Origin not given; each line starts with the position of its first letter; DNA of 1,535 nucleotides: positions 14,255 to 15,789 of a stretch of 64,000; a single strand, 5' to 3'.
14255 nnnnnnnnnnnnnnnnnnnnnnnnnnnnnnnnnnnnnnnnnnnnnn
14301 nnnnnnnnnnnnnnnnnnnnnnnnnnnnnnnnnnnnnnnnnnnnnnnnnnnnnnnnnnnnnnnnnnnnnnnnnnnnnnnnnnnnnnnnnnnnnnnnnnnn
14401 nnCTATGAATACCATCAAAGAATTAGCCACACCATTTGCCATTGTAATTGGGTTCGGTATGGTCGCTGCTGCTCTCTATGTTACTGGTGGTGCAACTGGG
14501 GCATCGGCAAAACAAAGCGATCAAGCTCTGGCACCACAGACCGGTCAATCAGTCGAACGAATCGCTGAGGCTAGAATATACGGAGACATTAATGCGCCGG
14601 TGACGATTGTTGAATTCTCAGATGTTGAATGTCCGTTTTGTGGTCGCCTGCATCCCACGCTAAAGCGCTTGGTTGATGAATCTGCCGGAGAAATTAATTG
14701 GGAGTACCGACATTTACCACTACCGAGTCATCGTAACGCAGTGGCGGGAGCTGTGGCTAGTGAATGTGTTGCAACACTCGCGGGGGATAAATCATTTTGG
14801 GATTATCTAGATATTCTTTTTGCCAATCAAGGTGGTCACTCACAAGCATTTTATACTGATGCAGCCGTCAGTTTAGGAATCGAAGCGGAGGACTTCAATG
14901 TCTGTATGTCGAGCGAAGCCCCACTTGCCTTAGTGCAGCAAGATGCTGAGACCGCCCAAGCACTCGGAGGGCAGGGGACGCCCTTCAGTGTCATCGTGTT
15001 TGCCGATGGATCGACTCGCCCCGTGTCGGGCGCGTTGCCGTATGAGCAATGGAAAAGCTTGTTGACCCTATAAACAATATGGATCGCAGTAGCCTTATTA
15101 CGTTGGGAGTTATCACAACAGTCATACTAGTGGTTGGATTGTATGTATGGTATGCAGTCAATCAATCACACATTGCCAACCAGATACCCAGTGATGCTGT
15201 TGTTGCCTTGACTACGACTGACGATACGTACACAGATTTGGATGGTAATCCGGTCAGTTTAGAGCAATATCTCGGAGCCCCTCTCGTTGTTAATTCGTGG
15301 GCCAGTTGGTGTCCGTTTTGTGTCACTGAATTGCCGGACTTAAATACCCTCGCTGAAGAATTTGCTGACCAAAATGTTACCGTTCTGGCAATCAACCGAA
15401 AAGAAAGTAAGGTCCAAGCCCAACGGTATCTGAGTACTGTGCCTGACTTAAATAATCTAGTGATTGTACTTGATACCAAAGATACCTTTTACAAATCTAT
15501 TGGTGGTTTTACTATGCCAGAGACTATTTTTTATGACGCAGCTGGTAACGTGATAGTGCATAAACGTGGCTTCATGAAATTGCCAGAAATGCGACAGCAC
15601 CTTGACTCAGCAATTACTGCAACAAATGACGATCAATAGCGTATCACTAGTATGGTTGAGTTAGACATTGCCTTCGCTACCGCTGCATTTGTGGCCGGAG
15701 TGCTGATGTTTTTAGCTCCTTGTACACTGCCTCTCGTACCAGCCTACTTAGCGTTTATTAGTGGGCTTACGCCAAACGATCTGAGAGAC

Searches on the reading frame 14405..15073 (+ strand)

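Call 64: search_protein_families(library=pfam, proteins=[window:14405-15073:+], max_evalue=0.001)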
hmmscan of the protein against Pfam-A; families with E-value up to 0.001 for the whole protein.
window:14405-15073:+ (222 aa): 3 families
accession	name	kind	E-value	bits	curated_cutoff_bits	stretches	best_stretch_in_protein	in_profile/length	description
PF13462.12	Thioredoxin_4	-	2.2e-19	70.7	23.2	1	57-219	6-162/165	Thioredoxin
PF01323.26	DSBA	-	6.2e-13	49.4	25.6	1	67-220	1-190/191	DSBA-like thioredoxin domain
PF13098.12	Thioredoxin_2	-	2.5e-05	25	27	1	67-220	8-104/104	Thioredoxin-like domain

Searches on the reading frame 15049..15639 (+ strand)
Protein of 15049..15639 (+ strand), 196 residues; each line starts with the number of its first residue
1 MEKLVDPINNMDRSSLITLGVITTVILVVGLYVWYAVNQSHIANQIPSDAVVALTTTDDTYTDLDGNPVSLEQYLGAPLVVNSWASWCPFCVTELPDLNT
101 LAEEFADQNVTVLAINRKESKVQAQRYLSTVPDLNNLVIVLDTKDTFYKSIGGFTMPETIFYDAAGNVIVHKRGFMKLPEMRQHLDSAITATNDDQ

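Call 64: search_protein_families(library=pfam, proteins=[window:15049-15639:+], max_evalue=0.001)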
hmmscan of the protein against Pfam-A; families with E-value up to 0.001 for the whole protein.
window:15049-15639:+ (196 aa): 6 families
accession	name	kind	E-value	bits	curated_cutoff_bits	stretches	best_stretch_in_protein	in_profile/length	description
PF08534.16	Redoxin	-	1.5e-19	70.6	26.6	1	60-181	10-144/148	Redoxin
PF00578.27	AhpC-TSA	-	7.7e-18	65.1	26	1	60-169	9-122/124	AhpC/TSA family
PF00085.26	Thioredoxin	-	4.4e-06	27.1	23.5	1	78-134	20-76/103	Thioredoxin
PF00255.25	GSHPx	-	7e-05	22.8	27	1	61-115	6-59/108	Glutathione peroxidase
PF13905.12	Thioredoxin_8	-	9.7e-05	23.1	27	1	78-148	3-74/94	Thioredoxin-like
PF13098.12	Thioredoxin_2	-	0.00015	22.5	27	1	76-185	5-104/104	Thioredoxin-like domain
